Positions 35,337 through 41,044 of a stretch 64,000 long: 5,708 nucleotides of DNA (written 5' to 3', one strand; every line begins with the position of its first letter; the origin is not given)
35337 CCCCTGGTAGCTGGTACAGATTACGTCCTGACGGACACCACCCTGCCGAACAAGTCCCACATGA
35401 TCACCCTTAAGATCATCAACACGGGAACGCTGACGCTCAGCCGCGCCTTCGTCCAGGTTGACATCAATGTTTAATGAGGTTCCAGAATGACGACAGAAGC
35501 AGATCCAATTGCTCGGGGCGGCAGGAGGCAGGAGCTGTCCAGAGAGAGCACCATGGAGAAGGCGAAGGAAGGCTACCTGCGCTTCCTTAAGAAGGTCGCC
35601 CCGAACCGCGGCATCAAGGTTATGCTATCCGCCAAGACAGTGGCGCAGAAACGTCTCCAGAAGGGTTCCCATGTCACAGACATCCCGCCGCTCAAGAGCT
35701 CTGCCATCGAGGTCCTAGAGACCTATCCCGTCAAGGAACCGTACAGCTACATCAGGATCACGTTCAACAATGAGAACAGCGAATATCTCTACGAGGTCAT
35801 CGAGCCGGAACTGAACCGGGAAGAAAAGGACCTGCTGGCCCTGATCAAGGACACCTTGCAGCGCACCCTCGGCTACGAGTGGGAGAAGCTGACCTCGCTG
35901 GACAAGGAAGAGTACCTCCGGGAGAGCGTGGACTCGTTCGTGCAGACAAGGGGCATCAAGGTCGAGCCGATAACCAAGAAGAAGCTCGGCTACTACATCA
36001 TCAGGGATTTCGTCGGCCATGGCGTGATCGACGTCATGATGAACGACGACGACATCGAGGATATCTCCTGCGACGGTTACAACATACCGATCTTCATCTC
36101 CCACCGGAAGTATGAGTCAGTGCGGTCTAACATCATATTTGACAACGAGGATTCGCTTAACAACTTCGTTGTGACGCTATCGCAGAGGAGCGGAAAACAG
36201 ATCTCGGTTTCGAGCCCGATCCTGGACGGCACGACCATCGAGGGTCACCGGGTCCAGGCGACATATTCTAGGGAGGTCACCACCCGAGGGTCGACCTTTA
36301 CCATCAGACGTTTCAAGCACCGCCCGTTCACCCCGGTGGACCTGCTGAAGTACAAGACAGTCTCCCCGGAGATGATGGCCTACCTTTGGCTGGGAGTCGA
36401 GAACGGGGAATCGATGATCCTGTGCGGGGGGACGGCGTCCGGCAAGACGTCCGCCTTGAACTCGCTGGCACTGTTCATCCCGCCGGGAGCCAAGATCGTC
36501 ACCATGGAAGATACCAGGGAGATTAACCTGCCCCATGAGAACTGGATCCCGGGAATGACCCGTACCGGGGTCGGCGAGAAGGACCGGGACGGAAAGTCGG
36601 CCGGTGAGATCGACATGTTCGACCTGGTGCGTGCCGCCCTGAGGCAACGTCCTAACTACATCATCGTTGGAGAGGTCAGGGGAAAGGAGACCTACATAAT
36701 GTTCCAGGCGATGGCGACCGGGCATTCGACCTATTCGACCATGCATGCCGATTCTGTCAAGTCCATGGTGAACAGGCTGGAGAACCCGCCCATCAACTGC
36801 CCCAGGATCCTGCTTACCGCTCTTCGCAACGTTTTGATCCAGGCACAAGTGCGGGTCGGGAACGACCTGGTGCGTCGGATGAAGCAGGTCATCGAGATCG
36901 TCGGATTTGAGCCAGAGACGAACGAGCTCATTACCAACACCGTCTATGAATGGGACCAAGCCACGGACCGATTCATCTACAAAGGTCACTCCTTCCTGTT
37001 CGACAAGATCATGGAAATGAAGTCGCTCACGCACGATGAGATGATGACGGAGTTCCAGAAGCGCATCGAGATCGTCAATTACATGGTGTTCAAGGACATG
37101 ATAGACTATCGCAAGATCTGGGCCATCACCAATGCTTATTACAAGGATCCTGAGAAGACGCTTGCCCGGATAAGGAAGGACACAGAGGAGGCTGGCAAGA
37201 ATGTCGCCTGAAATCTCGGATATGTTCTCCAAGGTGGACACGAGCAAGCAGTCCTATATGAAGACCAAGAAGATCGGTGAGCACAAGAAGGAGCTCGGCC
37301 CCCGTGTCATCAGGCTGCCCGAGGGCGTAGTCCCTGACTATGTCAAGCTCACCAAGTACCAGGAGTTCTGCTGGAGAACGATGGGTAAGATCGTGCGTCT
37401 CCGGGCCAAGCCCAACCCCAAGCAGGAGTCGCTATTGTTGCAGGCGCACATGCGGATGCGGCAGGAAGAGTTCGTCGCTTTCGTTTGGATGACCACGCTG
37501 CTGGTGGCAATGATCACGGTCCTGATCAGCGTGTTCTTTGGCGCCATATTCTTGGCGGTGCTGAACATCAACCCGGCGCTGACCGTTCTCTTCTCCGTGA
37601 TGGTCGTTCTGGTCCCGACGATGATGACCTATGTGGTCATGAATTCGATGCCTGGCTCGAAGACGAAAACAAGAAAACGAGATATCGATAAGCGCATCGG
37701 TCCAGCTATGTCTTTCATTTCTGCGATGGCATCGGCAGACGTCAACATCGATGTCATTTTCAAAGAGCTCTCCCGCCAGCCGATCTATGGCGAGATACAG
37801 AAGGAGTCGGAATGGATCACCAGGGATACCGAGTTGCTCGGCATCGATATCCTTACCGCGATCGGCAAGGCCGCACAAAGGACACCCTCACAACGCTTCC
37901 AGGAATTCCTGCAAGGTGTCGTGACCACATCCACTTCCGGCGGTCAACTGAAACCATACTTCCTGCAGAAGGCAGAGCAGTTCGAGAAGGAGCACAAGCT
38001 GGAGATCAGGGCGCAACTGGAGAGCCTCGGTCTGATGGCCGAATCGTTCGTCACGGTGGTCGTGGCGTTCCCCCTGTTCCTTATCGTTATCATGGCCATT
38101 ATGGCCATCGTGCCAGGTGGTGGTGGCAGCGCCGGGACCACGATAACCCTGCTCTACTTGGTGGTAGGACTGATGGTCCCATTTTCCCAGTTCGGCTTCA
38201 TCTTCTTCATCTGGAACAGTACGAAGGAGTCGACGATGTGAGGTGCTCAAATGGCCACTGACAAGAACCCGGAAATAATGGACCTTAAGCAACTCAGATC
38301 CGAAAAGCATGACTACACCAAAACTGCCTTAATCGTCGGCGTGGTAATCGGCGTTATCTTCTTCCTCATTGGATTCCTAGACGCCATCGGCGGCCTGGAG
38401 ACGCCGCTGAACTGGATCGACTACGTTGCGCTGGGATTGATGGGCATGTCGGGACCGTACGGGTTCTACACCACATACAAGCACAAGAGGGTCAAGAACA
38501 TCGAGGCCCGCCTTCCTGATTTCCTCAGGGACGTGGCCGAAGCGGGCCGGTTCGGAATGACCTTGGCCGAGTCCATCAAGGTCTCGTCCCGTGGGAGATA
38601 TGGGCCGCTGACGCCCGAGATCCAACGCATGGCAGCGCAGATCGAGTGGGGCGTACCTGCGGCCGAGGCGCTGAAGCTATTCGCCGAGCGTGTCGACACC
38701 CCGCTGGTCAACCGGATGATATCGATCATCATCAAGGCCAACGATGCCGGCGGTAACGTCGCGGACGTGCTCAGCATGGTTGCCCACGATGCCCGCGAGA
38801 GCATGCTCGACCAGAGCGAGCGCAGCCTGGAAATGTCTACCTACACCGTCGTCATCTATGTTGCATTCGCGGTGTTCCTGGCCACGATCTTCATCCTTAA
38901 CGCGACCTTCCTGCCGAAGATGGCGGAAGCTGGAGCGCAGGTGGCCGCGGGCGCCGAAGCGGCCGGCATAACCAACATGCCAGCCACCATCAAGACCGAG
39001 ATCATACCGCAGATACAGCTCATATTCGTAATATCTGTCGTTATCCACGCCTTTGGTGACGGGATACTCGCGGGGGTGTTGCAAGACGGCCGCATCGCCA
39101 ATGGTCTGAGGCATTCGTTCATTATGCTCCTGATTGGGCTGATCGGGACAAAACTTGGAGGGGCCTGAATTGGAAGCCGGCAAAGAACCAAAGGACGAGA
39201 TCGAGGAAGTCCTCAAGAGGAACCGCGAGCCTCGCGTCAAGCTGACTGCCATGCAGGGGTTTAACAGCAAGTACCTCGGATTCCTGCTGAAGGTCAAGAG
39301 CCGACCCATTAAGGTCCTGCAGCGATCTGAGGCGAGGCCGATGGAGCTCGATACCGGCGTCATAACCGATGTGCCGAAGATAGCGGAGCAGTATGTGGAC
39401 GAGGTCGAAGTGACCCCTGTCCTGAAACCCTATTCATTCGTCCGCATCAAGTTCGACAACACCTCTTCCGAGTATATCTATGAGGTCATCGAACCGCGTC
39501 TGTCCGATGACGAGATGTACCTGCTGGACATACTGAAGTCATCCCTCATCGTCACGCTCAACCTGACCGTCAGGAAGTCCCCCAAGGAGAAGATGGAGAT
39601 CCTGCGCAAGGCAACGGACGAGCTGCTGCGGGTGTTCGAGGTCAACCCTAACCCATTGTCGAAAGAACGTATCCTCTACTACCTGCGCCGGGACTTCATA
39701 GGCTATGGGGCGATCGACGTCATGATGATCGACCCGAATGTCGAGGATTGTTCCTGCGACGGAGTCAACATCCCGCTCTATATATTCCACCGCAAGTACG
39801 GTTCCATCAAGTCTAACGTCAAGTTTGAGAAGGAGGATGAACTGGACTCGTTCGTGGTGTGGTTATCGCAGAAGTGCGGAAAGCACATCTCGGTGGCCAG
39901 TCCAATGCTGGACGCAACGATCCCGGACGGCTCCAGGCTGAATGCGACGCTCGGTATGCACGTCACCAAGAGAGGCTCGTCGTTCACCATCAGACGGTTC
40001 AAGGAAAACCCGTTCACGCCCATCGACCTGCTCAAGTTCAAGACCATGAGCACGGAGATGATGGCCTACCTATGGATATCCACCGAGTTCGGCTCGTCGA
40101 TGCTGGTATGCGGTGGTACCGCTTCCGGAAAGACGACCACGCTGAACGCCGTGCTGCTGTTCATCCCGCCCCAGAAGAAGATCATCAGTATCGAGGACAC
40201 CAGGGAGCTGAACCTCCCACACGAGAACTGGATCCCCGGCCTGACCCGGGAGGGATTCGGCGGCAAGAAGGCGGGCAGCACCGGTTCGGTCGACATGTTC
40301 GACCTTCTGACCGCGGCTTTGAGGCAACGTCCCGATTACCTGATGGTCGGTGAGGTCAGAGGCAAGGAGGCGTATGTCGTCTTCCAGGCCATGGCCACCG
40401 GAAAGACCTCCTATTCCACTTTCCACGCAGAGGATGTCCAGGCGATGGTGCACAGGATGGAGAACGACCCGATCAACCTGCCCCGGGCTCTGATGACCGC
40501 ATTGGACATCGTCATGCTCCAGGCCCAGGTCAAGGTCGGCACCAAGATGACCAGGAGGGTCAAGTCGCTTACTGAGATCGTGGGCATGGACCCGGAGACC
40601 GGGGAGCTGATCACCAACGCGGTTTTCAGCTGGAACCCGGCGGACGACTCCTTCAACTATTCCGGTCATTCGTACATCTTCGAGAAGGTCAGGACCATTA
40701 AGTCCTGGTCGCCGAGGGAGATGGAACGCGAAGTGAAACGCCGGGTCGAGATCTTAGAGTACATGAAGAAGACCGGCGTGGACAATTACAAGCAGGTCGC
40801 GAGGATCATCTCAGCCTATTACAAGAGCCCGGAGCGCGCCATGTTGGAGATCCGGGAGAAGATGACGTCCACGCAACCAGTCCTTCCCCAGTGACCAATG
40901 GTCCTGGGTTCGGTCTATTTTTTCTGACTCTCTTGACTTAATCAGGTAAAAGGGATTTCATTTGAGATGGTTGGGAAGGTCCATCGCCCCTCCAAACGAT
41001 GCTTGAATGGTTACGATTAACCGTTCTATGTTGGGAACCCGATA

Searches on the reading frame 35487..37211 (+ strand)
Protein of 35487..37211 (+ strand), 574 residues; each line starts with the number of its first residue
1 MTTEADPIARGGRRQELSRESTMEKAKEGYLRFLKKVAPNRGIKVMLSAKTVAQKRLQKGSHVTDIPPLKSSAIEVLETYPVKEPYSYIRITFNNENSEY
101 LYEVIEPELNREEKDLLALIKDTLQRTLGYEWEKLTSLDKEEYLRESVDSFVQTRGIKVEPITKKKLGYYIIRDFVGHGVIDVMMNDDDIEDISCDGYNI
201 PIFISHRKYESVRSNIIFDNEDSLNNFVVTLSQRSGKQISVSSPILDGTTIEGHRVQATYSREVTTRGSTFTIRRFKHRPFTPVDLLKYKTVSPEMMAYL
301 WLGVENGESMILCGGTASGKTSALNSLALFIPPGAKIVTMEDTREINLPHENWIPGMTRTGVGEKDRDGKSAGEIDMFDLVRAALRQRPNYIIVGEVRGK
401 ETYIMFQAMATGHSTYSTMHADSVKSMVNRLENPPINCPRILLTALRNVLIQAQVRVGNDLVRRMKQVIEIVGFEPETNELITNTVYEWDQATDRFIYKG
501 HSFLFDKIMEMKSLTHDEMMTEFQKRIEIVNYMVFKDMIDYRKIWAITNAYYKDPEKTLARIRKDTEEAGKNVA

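Call 25: search_protein_families(library=pfam, proteins=[window:35487-37211:+], max_evalue=0.01)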
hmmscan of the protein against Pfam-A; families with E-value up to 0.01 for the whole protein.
window:35487-37211:+ (574 aa): 2 families
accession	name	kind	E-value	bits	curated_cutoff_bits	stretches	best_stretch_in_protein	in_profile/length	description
PF00437.27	T2SSE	-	2.9e-31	108.9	24.9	1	259-456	95-279/370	Type II/IV secretion system protein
PF23989.1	PilB3_C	-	4.4e-07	30.4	27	1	493-566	2-74/83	PilB3-like, C-terminal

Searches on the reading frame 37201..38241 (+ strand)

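Call 25: search_protein_families(library=pfam, proteins=[window:37201-38241:+], max_evalue=0.01)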
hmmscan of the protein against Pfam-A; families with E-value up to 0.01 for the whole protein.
window:37201-38241:+ (346 aa): 1 family
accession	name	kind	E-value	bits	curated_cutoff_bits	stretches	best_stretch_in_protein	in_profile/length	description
PF00482.28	T2SSF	-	1.4e-12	48.1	25.2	1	173-297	5-124/125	Type II secretion system (T2SS), protein F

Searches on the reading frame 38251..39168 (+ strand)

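Call 25: search_protein_families(library=pfam, proteins=[window:38251-39168:+], max_evalue=0.01)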
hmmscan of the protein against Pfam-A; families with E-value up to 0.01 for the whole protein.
window:38251-39168:+ (305 aa): 1 family
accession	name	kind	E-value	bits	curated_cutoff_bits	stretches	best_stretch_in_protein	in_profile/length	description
PF00482.28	T2SSF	-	2.4e-19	70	25.2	1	91-216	1-123/125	Type II secretion system (T2SS), protein F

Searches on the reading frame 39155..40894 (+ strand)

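Call 25: search_protein_families(library=pfam, proteins=[window:39155-40894:+], max_evalue=0.01)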
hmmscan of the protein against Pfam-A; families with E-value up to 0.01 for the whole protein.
window:39155-40894:+ (579 aa): 2 families
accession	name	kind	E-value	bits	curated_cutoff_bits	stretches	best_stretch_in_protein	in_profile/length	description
PF00437.27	T2SSE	-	1.8e-34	119.5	24.9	1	214-513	31-321/370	Type II/IV secretion system protein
PF23989.1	PilB3_C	-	1.1e-06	29.1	27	1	499-564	4-68/83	PilB3-like, C-terminal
